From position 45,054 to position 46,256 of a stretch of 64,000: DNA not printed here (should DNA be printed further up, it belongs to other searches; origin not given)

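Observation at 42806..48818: Seven-gene translationally coupled operon: zeta-toxin-like kinase and small partner sit between a histidine phosphatase and TldD/TldE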

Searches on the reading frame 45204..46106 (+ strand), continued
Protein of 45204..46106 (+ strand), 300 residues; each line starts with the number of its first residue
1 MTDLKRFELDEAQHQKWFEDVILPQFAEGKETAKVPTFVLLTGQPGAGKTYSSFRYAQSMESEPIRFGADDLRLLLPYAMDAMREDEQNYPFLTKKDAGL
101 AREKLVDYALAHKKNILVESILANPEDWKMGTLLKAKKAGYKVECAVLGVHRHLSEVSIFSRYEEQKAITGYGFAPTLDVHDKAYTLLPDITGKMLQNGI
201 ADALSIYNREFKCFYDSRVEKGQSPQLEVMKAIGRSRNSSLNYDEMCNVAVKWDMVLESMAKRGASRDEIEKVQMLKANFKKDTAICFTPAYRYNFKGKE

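Call 16: find_related_loci(query=A1, collection=genome_contigs, flank=7000)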
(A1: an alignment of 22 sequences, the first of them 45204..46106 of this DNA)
Query A1 (300 aa) in genome_contigs; peptide patterns used: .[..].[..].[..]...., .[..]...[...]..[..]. (x = any residue, [..] = any of these).
221 stretches matched a pattern; 38 encode a relative of the query (tblastn E <= 1e-3); 38 distinct loci.
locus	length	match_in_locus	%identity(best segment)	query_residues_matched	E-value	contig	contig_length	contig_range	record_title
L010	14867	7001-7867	59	2-291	1e-119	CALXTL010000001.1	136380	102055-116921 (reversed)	MAG: uncultured Alphaproteobacteria bacterium isolate BRZ_KN__bin99 genome assembly, contig: BRZ_KN__NODE_105_length_136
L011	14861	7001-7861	60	6-293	1e-117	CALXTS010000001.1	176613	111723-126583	MAG: uncultured Alphaproteobacteria bacterium isolate BRZ_SL__bin119 genome assembly, contig: BRZ_SL__NODE_47_length_176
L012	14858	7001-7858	58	4-290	3e-117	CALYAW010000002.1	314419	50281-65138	MAG: uncultured Alphaproteobacteria bacterium isolate BRZ_DM__bin108 genome assembly, contig: BRZ_DM__NODE_23_length_314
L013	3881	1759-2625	58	4-293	6e-119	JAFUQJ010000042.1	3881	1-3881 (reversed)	MAG: Alphaproteobacteria bacterium isolate RGIG4730 Roe_deer_Rectum.Co__c609818, whole genome shotgun sequence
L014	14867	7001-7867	57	1-290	9e-117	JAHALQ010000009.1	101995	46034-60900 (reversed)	MAG: Proteobacteria bacterium isolate L3_072_000M1_dasL3_072_000M1_concoct_80 L3_072_000M1_scaffold_286, whole genome sh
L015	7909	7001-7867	57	1-290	6e-116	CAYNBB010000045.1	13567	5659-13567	MAG TPA_asm: uncultured Azospirillaceae bacterium isolate SRP225648_co1_885 genome assembly, contig: NODE_11464_length_1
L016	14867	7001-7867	57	4-293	7e-115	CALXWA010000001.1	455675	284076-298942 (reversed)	MAG: uncultured Alphaproteobacteria bacterium isolate BRZ_FL__bin18 genome assembly, contig: BRZ_FL__NODE_8_length_45567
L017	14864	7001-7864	53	7-295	8e-106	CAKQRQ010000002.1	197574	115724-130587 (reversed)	MAG: uncultured Alphaproteobacteria bacterium isolate REFINED_METABAT215_TOP10_CONTIGS_1500_ASSEMBLY_K77_MERGED__Hadza_M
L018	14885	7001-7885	52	7-300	2e-104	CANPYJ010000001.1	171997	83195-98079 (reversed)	MAG: uncultured Alphaproteobacteria bacterium isolate Lapin-004__bin38 genome assembly, contig: Lapin-004__NODE_31_lengt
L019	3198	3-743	59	42-289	2e-102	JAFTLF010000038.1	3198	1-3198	MAG: Alphaproteobacteria bacterium isolate RGIG3920 Roe_deer_Cecum-3__c164518, whole genome shotgun sequence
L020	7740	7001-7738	56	4-255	2e-99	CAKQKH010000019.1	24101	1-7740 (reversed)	MAG: uncultured Alphaproteobacteria bacterium isolate REFINED_METABAT215_TOP10_CONTIGS_1500_ASSEMBLY_K77_MERGED__Hadza_M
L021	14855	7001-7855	51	9-293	1e-94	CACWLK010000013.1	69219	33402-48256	MAG: uncultured Rhodospirillales bacterium isolate RUG10691 genome assembly, contig: RUG10691_asm_13, whole genome shotg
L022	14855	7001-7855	50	7-292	3e-93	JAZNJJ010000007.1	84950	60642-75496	MAG: Alphaproteobacteria bacterium isolate T1900044680_TS20190146.MAGScoT_cleanbin_000022 SGB_1681_k141_3388177, whole g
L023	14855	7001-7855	49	9-293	5e-92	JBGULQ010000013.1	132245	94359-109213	MAG: Alphaproteobacteria bacterium isolate ruminal_MAG_253 ruminal_MAG_253_contig_0013, whole genome shotgun sequence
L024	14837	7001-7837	50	6-283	2e-91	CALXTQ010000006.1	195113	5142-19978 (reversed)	MAG: uncultured Alphaproteobacteria bacterium isolate E07__bin220 genome assembly, contig: E07__k127_5652891, whole geno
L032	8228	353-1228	50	1-293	7e-86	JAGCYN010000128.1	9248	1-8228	MAG: Alphaproteobacteria bacterium isolate RGIG10239 Yak_Rumen-5__c2236770, whole genome shotgun sequence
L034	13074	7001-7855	48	9-293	3e-83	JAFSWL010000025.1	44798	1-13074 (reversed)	MAG: Alphaproteobacteria bacterium isolate RGIG3536 Goat_Rumen.Co__c1062143, whole genome shotgun sequence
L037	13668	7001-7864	46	9-296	3e-81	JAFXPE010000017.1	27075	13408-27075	MAG: Alphaproteobacteria bacterium isolate RGIG6619 Sheep_Rumen-1__c566777, whole genome shotgun sequence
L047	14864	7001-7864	26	10-291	1e-7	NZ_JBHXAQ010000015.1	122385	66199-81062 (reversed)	Nocardia sp. NPDC060249 NPDC060249_T32_H11.ctg-0015, whole genome shotgun sequence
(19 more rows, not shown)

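Call 21: search_protein_families(library=pfam, proteins=[L021:3471-5135:+, L021:5139-5786:+, L021:5865-6722:+, L021:6726-6983:+, L021:7903-8487:+, L021:9183-10247:+, L047:6672-6965:+, L047:6962-8011:+, L047:8202-8990:+, L047:5760-6485:+], max_evalue=0.01)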
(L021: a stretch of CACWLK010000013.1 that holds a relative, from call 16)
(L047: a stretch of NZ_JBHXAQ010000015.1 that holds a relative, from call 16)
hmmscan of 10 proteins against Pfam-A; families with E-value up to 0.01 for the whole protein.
L021:3471-5135:+ (554 aa): 2 families
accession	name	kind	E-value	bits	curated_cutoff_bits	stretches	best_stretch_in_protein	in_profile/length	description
PF14849.12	YidC_periplas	-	5e-74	250.2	24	1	74-344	2-282/283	YidC periplasmic domain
PF02096.25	60KD_IMP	-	1e-58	198.4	35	1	356-548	1-161/163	60Kd inner membrane protein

L021:5139-5786:+ (215 aa): 10 families
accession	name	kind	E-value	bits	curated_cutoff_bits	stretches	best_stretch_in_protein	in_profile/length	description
PF01926.29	MMR_HSR1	-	4.7e-23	81.9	21.9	1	44-162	1-113/113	50S ribosome-binding GTPase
PF03193.22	RsgA_GTPase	-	1.9e-11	44.5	30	2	45-98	109-168/174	RsgA GTPase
PF02421.24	FeoB_N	-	2.9e-09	37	27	1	44-209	2-155/156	Ferrous iron transport protein B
PF00350.29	Dynamin_N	-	1.2e-07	32.3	27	1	45-73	1-29/168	Dynamin family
PF00009.33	GTP_EFTU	-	1e-06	28.9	26.5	1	128-211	96-183/188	Elongation factor Tu GTP binding domain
PF09439.16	SRPRB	-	0.0003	20.7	25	1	44-196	5-144/178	Signal recognition particle receptor beta subunit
PF00735.24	Septin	-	0.00033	20.5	26.2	0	47-199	9-187/280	Septin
PF04548.22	AIG1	-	0.00085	19.1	27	1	45-183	3-147/212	AIG1 family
PF05166.18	YcgL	-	0.0049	17.6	25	0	128-177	12-61/73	YcgL domain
PF02492.25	cobW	-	0.0055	16.8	20.7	1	104-186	97-176/180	CobW/HypB/UreG, nucleotide-binding domain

L021:5865-6722:+ (285 aa): 0 families

L021:6726-6983:+ (85 aa): 1 family
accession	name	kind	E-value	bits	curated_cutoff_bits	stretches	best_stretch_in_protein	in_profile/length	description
PF18119.6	RIG-I_C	-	0.0033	17.8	23.2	1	9-79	25-86/141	RIG-I receptor C-terminal domain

L021:7903-8487:+ (194 aa): 1 family
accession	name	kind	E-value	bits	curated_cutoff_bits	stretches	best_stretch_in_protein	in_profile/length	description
PF00300.27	His_Phos_1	-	1.1e-44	152.8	21.7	1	6-190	2-188/194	Histidine phosphatase superfamily (branch 1)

L021:9183-10247:+ (354 aa): 1 family
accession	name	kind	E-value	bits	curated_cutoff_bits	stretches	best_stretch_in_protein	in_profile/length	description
PF06013.18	WXG100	-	0.0087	16.8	27.3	1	52-98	38-84/86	Proteins of 100 residues with WXG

L047:6672-6965:+ (97 aa): 0 families

L047:6962-8011:+ (349 aa): 2 families
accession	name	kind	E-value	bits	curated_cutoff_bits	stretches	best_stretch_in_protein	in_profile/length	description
PF06414.18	Zeta_toxin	-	1.8e-31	109.6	22.3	1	38-228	12-196/199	Zeta toxin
PF13401.12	AAA_22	-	0.0032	18.2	27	0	44-77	7-41/130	AAA domain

L047:8202-8990:+ (262 aa): 0 families

L047:5760-6485:+ (241 aa): 1 family
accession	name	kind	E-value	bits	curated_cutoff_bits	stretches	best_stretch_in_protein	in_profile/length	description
PF10546.14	P63C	-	0.0087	17.1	26.1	0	97-144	7-55/93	P63C domain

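Call 38: predict_structure(alignment_id=A1)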
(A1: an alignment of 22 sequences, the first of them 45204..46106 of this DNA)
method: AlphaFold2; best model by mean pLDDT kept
length: 300 residues; sequences in the alignment: 22
mean_pLDDT: 92.9   pTM: 0.88
mean pLDDT of the five models: 92.9, 92.8, 92.4, 92.4, 92.2
residues with pLDDT >= 90: 258; 70-90: 27; 50-70: 10; < 50: 5
segments of 3 or more residues with pLDDT < 50: 297-300
pLDDT, mean of each block of 10 residues (from residue 1): 75 98 97 97 97 96 96 95 92 95 98 98 96 97 98 96 94 92 98 97 97 96 88 96 89 97 95 95 80 53
secondary structure, 60 per line:
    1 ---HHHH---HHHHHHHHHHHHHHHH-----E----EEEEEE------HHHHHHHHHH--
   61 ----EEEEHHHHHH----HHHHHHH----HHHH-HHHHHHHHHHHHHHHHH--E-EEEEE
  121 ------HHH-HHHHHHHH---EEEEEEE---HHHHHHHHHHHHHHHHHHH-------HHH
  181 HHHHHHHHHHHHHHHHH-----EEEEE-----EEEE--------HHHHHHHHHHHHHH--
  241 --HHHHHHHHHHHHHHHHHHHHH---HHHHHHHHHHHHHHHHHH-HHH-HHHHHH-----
elements in order: H4-7 H11-26 E37-42 H49-58 E65-68 H69-74 H79-85 H90-93 H95-111 E116-120 H131-138 E142-148 H152-170 H178-197 E203-207 E213-216 H225-238 H243-263 H267-284 H290-295

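Call 43: fold_search(model_id=the predicted structure, library=pdb)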
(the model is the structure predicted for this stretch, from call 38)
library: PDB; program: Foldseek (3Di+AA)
matches with E <= 10: 1272; with E <= 0.001: 32
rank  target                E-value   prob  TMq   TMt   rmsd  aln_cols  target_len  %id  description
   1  1gvn_D                1.3e-16  1.00  0.75  0.83   3.5       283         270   19  Crystal Structure of the Plasmid Maintenance System epsilon/zeta: Meachnism of toxin inactivation and toxin function (released 2003-01-29)
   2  1gvn_B                4.6e-16  1.00  0.77  0.84   3.2       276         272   19  Crystal Structure of the Plasmid Maintenance System epsilon/zeta: Meachnism of toxin inactivation and toxin function (released 2003-01-29)
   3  3q8x_D                3.5e-15  1.00  0.78  0.85   3.2       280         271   19  Structure of a toxin-antitoxin system bound to its substrate (released 2011-03-09)
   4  3q8x_B                4.1e-15  1.00  0.77  0.84   3.2       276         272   20  Structure of a toxin-antitoxin system bound to its substrate (released 2011-03-09)
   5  2p5t_B                8.8e-15  1.00  0.72  0.87   2.5       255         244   24  Molecular and structural characterization of the PezAT chromosomal toxin-antitoxin system of the human pathogen Strept (released 2007-05-15)
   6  2p5t_H                1.2e-13  1.00  0.71  0.86   2.5       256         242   23  Molecular and structural characterization of the PezAT chromosomal toxin-antitoxin system of the human pathogen Strept (released 2007-05-15)
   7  2p5t_D                1.8e-13  1.00  0.72  0.87   2.7       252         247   24  Molecular and structural characterization of the PezAT chromosomal toxin-antitoxin system of the human pathogen Strept (released 2007-05-15)
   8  2p5t_F                8.5e-13  1.00  0.72  0.88   2.5       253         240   24  Molecular and structural characterization of the PezAT chromosomal toxin-antitoxin system of the human pathogen Strept (released 2007-05-15)
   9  4z8q_A                2.8e-05  1.00  0.48  0.45   8.4       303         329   12  CRYSTAL STRUCTURE OF AvrRxo1-ORF1:AvrRxo1-ORF2 COMPLEX, SELENOMETHIONINE SUBSTITUTED. (released 2015-09-23)
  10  4z8v_A                6.3e-05  1.00  0.53  0.49   8.0       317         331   13  CRYSTAL STRUCTURE OF AVRRXO1-ORF1:-ORF2 COMPLEX, NATIVE. (released 2015-09-23)
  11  4z8t_A                1.7e-04  1.00  0.47  0.44   8.7       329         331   12  CRYSTAL STRUCTURE OF AvrRxo1-ORF1:AvrRxo1-ORF2 WITH SULPHATE IONS (released 2015-09-23)
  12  3a4n_A                2.3e-04  1.00  0.30  0.37  16.6       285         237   16  Crystal structure of archaeal O-phosphoseryl-tRNA(Sec) kinase (released 2009-10-20)
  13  4xrp_A                3.5e-04  1.00  0.34  0.33   9.2       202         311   17  Structure of the Pnkp1/Rnl/Hen1 RNA repair complex (released 2015-04-22)
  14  3adc_B                3.5e-04  1.00  0.36  0.43  25.2       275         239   16  Crystal structure of O-phosphoseryl-tRNA kinase complexed with selenocysteine tRNA and AMPPNP (crystal type 2) (released 2010-07-28)
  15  5htk_B                3.9e-04  1.00  0.38  0.28   8.9       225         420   16  Human Heart 6-Phosphofructo-2-Kinase/Fructose-2,6-Bisphosphatase (PFKFB2) (released 2016-11-16)
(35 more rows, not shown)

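Call 54: search_protein_families(library=pfam, proteins=[L022:3647-4624:+, L022:4723-5376:+, L022:5449-6150:+, L022:7955-8971:+, L022:8971-10257:+, L024:4850-6040:+, L024:3969-4715:-, L024:7779-8384:+, L032:1871-2554:-, L021:5865-6722:+], max_evalue=0.001)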
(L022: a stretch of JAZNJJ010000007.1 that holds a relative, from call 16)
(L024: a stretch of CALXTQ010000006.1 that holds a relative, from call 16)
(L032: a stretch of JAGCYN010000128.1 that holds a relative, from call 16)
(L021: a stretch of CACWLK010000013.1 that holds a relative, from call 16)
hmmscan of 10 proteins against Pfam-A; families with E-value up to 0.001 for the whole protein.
L022:3647-4624:+ (325 aa): 3 families
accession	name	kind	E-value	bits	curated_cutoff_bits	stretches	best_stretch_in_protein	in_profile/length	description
PF03255.19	ACCA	-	5.8e-142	472.8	23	1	9-317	2-310/310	Acetyl co-enzyme A carboxylase carboxyltransferase-like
PF01039.27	Carboxyl_trans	-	6.6e-19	68.3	22.3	1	101-256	284-429/493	Carboxyl transferase domain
PF00378.25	ECH_1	-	1e-05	25.4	27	1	178-303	74-210/251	Enoyl-CoA hydratase/isomerase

L022:4723-5376:+ (217 aa): 2 families
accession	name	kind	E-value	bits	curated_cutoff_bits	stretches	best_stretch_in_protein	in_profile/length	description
PF00717.28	Peptidase_S24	-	7.2e-32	110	23.3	1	96-209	1-114/116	Peptidase S24-like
PF01726.22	LexA_DNA_bind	-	2.4e-10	40.5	23.7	1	2-63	4-65/65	LexA DNA binding domain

L022:5449-6150:+ (233 aa): 0 families

L022:7955-8971:+ (338 aa): 0 families

L022:8971-10257:+ (428 aa): 1 family
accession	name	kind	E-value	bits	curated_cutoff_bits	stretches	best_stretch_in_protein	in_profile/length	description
PF06258.17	Mito_fiss_Elm1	-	5.8e-08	32.6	27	1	124-287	79-212/304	Mitochondrial fission ELM1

L024:4850-6040:+ (396 aa): 1 family
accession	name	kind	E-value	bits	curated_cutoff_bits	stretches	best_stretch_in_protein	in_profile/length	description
PF00999.27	Na_H_Exchanger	-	6.8e-48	163.8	26.2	1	15-387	3-375/375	Sodium/hydrogen exchanger, transmembrane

L024:3969-4715:- (248 aa): 3 families
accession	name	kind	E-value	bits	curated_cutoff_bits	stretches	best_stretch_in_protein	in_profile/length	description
PF00578.27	AhpC-TSA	-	1.2e-33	116.1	26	1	34-170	1-123/124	AhpC/TSA family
PF08534.16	Redoxin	-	1.9e-14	54.2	26.6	1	35-184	3-143/148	Redoxin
PF10417.14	1-cysPrx_C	-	1.1e-11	44.9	21.1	1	191-228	1-39/41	C-terminal domain of 1-Cys peroxiredoxin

L024:7779-8384:+ (201 aa): 0 families

L032:1871-2554:- (228 aa): 2 families
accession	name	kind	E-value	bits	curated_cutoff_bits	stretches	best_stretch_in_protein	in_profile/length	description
PF02146.23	SIR2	-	4.6e-47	160.7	24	1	6-177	1-180/180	Sir2 family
PF09723.15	Zn_ribbon_8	-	0.0002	21.7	34.4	1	111-136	8-35/41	Zinc ribbon domain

L021:5865-6722:+ (285 aa): 0 families

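Call 66: search_protein_representatives(alignment_id=A1)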
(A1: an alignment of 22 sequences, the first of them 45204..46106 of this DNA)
Query: 22 sequences, 304 profile positions. Proteins with E-value up to 0.001 (for the whole library): 3073; up to 1e-10: 1829; up to 1e-30: 182. The best 150 are listed.
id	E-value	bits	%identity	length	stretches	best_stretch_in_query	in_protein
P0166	2.9e-120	417.5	-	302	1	5-296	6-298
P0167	3.3e-119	414.0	-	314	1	3-292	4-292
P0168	3.1e-111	387.9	-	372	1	4-295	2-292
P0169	1.1e-110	386.0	-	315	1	3-280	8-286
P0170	1.6e-107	375.6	-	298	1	2-280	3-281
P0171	1.0e-102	359.9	-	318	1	2-301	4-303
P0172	1.4e-93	329.9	-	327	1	5-283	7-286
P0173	5.2e-79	282.0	-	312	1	3-286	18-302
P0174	1.4e-69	251.0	-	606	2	3-279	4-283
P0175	2.1e-69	250.5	-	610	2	3-271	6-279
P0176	8.0e-60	219.0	-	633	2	3-274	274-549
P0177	2.9e-53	197.5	-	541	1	2-287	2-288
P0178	2.8e-51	191.0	-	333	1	3-289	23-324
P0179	8.2e-51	189.4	-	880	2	18-266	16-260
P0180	1.8e-49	185.0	-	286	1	3-279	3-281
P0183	1.8e-44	168.6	-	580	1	3-286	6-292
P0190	4.8e-42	160.6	-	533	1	2-277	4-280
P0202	6.5e-40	153.6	-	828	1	2-291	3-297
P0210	5.8e-38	147.2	-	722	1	4-286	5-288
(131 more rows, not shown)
